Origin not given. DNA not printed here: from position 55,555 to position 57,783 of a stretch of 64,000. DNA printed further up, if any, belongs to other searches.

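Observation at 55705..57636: HTH-TM-Cache membrane one-component regulator translationally coupled to the membrane-anchor/collagen-like gene pair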

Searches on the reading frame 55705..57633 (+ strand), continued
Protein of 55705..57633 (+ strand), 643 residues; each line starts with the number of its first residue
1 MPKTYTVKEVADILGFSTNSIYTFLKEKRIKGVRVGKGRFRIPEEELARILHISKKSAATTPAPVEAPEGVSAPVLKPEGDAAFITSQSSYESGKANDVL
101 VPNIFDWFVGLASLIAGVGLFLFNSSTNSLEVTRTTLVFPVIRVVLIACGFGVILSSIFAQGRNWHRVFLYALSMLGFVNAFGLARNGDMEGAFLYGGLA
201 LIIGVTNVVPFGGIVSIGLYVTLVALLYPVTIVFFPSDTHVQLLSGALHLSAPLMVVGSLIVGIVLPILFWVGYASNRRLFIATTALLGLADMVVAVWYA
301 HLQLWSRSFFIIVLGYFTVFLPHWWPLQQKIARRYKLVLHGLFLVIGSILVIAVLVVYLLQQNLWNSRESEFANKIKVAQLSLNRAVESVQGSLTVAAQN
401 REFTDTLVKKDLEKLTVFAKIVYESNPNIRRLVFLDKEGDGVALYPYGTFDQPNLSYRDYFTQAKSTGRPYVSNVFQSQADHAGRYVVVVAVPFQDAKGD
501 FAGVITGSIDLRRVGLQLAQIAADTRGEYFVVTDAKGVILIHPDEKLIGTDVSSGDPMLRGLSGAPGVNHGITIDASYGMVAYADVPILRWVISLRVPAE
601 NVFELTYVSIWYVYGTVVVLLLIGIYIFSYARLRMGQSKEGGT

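Call 16: find_encoding_contigs(protein=P0107, flank=10000, max_places=1)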
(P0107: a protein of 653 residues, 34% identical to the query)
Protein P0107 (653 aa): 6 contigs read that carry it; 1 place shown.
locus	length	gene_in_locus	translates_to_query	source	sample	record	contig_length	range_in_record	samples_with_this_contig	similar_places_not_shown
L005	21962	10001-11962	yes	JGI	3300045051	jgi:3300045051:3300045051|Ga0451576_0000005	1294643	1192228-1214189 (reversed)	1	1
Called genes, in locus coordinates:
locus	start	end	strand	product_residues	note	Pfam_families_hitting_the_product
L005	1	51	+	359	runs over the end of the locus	PF06723:MreB_Mbl, PF00022:Actin (faint), PF00012:HSP70, PF14450:FtsA, PF06723:MreB_Mbl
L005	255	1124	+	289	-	PF03808:Glyco_tran_WecG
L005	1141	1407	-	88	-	-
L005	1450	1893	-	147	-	-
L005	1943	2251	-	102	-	-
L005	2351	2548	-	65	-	-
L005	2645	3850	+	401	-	PF13439:Glyco_transf_4, PF08323:Glyco_transf_5 (faint), PF13579:Glyco_trans_4_4, PF13477:Glyco_trans_4_2 (weak), PF20706:GT4-conflict (weak), PF00534:Glycos_transf_1, PF13692:Glyco_trans_1_4, PF13524:Glyco_trans_1_2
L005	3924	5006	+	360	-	PF13579:Glyco_trans_4_4 (faint), PF00534:Glycos_transf_1, PF13692:Glyco_trans_1_4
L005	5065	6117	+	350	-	PF13439:Glyco_transf_4, PF13579:Glyco_trans_4_4, PF00534:Glycos_transf_1, PF13692:Glyco_trans_1_4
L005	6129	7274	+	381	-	PF13579:Glyco_trans_4_4, PF13439:Glyco_transf_4, PF00534:Glycos_transf_1, PF13692:Glyco_trans_1_4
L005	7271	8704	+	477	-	PF08323:Glyco_transf_5, PF13439:Glyco_transf_4 (weak), PF20706:GT4-conflict, PF00534:Glycos_transf_1, PF13692:Glyco_trans_1_4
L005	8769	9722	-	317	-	-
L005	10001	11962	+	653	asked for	PF12728:HTH_17, PF02743:dCache_1, PF14827:dCache_3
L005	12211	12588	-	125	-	-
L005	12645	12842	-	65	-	-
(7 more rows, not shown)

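Call 17: find_encoding_contigs(protein=P0120, flank=10000, max_places=1)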
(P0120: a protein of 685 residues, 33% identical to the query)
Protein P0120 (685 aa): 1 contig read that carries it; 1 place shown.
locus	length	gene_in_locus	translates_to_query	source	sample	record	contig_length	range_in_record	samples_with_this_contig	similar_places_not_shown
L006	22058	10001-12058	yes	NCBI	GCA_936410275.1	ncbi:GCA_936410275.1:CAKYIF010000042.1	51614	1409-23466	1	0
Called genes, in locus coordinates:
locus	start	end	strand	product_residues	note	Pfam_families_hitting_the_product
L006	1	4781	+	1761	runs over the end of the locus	-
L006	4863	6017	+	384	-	PF13439:Glyco_transf_4, PF00534:Glycos_transf_1, PF13692:Glyco_trans_1_4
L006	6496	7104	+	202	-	PF20803:PaaX_M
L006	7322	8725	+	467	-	PF08323:Glyco_transf_5, PF20706:GT4-conflict (faint), PF13439:Glyco_transf_4 (faint), PF00534:Glycos_transf_1, PF13692:Glyco_trans_1_4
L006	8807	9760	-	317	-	-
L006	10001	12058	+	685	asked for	PF12728:HTH_17, PF02743:dCache_1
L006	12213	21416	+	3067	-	-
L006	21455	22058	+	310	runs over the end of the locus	PF13354:Beta-lactamase2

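Call 18: find_encoding_contigs(protein=P0089, flank=10000, max_places=1)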
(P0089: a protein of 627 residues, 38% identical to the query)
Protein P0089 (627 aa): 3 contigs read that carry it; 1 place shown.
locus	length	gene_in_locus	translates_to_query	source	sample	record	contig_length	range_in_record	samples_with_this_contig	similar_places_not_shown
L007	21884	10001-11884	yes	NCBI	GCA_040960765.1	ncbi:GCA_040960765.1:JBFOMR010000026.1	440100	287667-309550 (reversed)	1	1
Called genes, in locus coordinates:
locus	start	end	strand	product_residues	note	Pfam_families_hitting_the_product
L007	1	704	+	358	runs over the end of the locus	PF00022:Actin (weak), PF06723:MreB_Mbl, PF00012:HSP70, PF14450:FtsA, PF06723:MreB_Mbl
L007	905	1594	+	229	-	PF03808:Glyco_tran_WecG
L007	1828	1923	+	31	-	-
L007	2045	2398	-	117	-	PF00486:Trans_reg_C (faint)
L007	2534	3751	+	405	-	PF13439:Glyco_transf_4, PF13579:Glyco_trans_4_4, PF20706:GT4-conflict, PF00534:Glycos_transf_1, PF13692:Glyco_trans_1_4, PF13524:Glyco_trans_1_2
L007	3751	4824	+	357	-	PF13439:Glyco_transf_4, PF13579:Glyco_trans_4_4 (weak), PF00534:Glycos_transf_1, PF13692:Glyco_trans_1_4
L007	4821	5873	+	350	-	PF02698:DUF218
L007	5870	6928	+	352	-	PF13439:Glyco_transf_4 (weak), PF00534:Glycos_transf_1, PF13692:Glyco_trans_1_4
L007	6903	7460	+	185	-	PF05635:23S_rRNA_IVP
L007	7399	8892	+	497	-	PF08323:Glyco_transf_5, PF13439:Glyco_transf_4 (weak), PF13579:Glyco_trans_4_4 (weak), PF00534:Glycos_transf_1, PF20706:GT4-conflict (weak), PF13692:Glyco_trans_1_4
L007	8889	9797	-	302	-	-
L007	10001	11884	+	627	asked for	PF12728:HTH_17, PF02743:dCache_1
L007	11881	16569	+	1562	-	-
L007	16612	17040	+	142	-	-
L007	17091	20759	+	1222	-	-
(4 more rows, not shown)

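Call 21: find_related_loci(query=A1, collection=genome_contigs, flank=6000)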
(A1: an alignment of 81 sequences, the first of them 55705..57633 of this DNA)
Query A1 (643 aa) in genome_contigs; peptide patterns used: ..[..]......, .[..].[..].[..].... (x = any residue, [..] = any of these).
105 stretches matched a pattern; 49 encode a relative of the query (tblastn E <= 1e-3); 49 distinct loci.
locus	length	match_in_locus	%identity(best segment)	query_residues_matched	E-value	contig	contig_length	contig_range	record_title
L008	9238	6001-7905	59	1-643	0e+0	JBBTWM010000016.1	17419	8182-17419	MAG: Patescibacteria group bacterium isolate H41-bin127_1 H41_bin127_1_000000000016, whole genome shotgun sequence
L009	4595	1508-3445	56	1-642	0e+0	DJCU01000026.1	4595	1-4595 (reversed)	MAG TPA_asm: Candidatus Gottesmanbacteria bacterium UBA5942 UBA5942_contig_955, whole genome shotgun sequence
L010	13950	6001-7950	57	1-642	0e+0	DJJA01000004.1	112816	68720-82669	MAG TPA_asm: Candidatus Gottesmanbacteria bacterium UBA6580 UBA6580_contig_155, whole genome shotgun sequence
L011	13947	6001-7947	56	1-642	0e+0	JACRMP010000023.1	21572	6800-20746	MAG: Candidatus Gottesmanbacteria bacterium isolate NC_groundwater_1910_Pr3_S2p5_48_11 SR2-18-S2p5_coassembly_scaffold_1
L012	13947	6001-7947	55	1-642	0e+0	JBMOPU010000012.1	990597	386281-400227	MAG: Patescibacteria group bacterium isolate Betzabe_MAG136 MAG136_14, whole genome shotgun sequence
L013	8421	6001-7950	48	1-641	0e+0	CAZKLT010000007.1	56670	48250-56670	MAG TPA_asm: uncultured Gammaproteobacteria bacterium isolate SRP237561_co1_402 genome assembly, contig: NODE_744_length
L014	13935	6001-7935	49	1-642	0e+0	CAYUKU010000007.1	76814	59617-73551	MAG TPA_asm: uncultured Gammaproteobacteria bacterium isolate binchicken_co58_53 genome assembly, contig: NODE_255_lengt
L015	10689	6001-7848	44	1-615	8e-156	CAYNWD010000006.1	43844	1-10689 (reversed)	MAG TPA_asm: uncultured Gammaproteobacteria bacterium isolate binchicken_co38_90 genome assembly, contig: NODE_1843_leng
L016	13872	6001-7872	40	1-643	7e-147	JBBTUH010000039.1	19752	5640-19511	MAG: Patescibacteria group bacterium isolate H41-bin250_1 H41_bin250_1_000000000039, whole genome shotgun sequence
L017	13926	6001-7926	40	1-641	5e-146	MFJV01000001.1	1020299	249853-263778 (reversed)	MAG: Candidatus Gottesmanbacteria bacterium RIFCSPLOWO2_01_FULL_43_11b rifcsplowo2_01_scaffold_30, whole genome shotgun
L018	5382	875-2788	37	1-635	8e-140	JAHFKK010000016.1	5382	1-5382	MAG: Candidatus Gottesmanbacteria bacterium isolate nzgw408 NODE_20980_length_5383_cov_6.323641, whole genome shotgun se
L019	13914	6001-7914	39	1-634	2e-136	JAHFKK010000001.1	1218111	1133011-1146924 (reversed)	MAG: Candidatus Gottesmanbacteria bacterium isolate nzgw408 NODE_1_length_1218112_cov_6.992134, whole genome shotgun seq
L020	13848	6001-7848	39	1-609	3e-132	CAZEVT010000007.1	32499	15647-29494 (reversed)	MAG TPA_asm: uncultured Gammaproteobacteria bacterium isolate SRP119689_co1_156 genome assembly, contig: NODE_1687_lengt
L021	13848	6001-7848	39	1-625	2e-132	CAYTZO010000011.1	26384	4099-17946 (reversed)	MAG TPA_asm: uncultured Gammaproteobacteria bacterium isolate SRP093762_co1_179 genome assembly, contig: NODE_1104_lengt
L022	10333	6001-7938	36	1-642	2e-130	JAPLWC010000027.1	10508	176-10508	MAG: Candidatus Gottesmanbacteria bacterium isolate LacPavin_0920_SED3_MAG_47_8 LacPavin_0920_SED3_scaffold_1111408, who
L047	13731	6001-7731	26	1-556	8e-50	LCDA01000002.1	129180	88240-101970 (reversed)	MAG: Candidatus Collierbacteria bacterium GW2011_GWA2_42_17 UV06_C0002, whole genome shotgun sequence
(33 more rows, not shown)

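Call 33: predict_structure(alignment_id=A1)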
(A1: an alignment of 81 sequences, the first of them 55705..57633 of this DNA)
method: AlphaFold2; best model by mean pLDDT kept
length: 643 residues; sequences in the alignment: 81
mean_pLDDT: 86.5   pTM: 0.76
mean pLDDT of the five models: 86.5, 86.4, 85.3, 83.8, 83.4
residues with pLDDT >= 90: 360; 70-90: 220; 50-70: 41; < 50: 22
segments of 3 or more residues with pLDDT < 50: 56-72, 641-643
pLDDT, mean of each block of 10 residues (from residue 1): 83 87 88 83 88 51 42 56 68 64 93 94 63 66 92 92 91 95 88 94 94 94 95 88 88 91 96 93 96 93 91 96 82 82 94 94 91 96 95 95 93 94 95 94 88 88 93 82 80 94 94 93 91 91 89 87 87 79 92 91 82 92 91 71 41
secondary structure, 60 per line:
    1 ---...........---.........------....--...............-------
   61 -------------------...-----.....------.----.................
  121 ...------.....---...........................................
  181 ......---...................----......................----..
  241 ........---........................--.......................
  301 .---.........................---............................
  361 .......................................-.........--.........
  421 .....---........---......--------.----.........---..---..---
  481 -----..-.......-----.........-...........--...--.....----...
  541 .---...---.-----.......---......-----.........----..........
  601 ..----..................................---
elements in order: E4-6 H7-14 H18-26 E33-36 E39-43 H44-53 H88-92 H104-123 H130-134 H138-158 H160-186 H190-208 H213-234 H239-248 H252-275 H278-301 H305-329 H333-399 H401-409 H412-425 E429-436 E440-445 H459-467 E489-495 E501-509 H511-521 E529-533 E538-541 H557-563 E567-572 E578-586 E591-598 H599-602 H607-640

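Call 38: fold_search(model_id=the predicted structure, library=pdb)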
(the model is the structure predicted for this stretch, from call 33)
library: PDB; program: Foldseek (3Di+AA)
matches with E <= 10: 740; with E <= 0.001: 135
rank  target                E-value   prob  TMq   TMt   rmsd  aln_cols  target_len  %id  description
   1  5ave                  2.6e-09  1.00  0.31  0.72   4.1       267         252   16  The ligand binding domain of Mlp37 with serine (released 2016-03-02)
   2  3li9                  3.1e-09  1.00  0.25  0.53   7.8       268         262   18  Crystal Structure of the extracellular domain of the putative histidine kinase mmHK1S-Z2 (released 2010-05-05)
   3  9heh                  3.8e-09  1.00  0.28  0.56   5.8       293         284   17  Structure of the ligand binding domain of the chemoreceptor MkcA (DSOMK10_RS0100305) of Dickeya solani MK10 in complex w (released 2025-08-06)
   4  6iot_B                3.8e-09  1.00  0.27  0.59   6.1       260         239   17  The ligand binding domain of Mlp24 with arginine (released 2019-03-20)
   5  5avf_A                5.4e-09  1.00  0.30  0.74   4.0       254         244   15  The ligand binding domain of Mlp37 with taurine (released 2016-06-01)
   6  6ios                  5.4e-09  1.00  0.27  0.66   5.5       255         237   18  The ligand binding domain of Mlp24 with proline (released 2019-03-06)
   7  6ioq                  7.3e-09  1.00  0.30  0.75   4.1       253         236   17  The ligand binding domain of Mlp24 with glycine (released 2019-03-06)
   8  6ior_C                7.6e-09  1.00  0.26  0.58   5.9       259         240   19  The ligand binding domain of Mlp24 with asparagine (released 2019-03-20)
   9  6iot_D                7.6e-09  1.00  0.26  0.57   6.3       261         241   17  The ligand binding domain of Mlp24 with arginine (released 2019-03-20)
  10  3c8c_A                8.7e-09  1.00  0.30  0.75   3.8       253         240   14  Crystal structure of Mcp_N and cache domains of methyl-accepting chemotaxis protein from Vibrio cholerae (released 2008-02-19)
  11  5lto_B                8.7e-09  1.00  0.30  0.72   4.9       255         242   16  Ligand binding domain of Pseudomonas aeruginosa PAO1 amino acid chemoreceptors PctB in complex with L-Gln (released 2017-09-20)
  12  6ior_A                9.6e-09  1.00  0.29  0.69   4.7       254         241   18  The ligand binding domain of Mlp24 with asparagine (released 2019-03-20)
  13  6iou_A                1.1e-08  1.00  0.28  0.66   4.9       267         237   18  The ligand binding domain of Mlp24 with serine (released 2019-03-06)
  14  6iov_A                1.6e-08  1.00  0.28  0.73   4.2       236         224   15  The ligand binding domain of Mlp37 with arginine (released 2019-11-06)
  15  6iop_B                1.9e-08  1.00  0.30  0.70   4.7       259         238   18  The ligand binding domain of Mlp24 (released 2019-03-20)
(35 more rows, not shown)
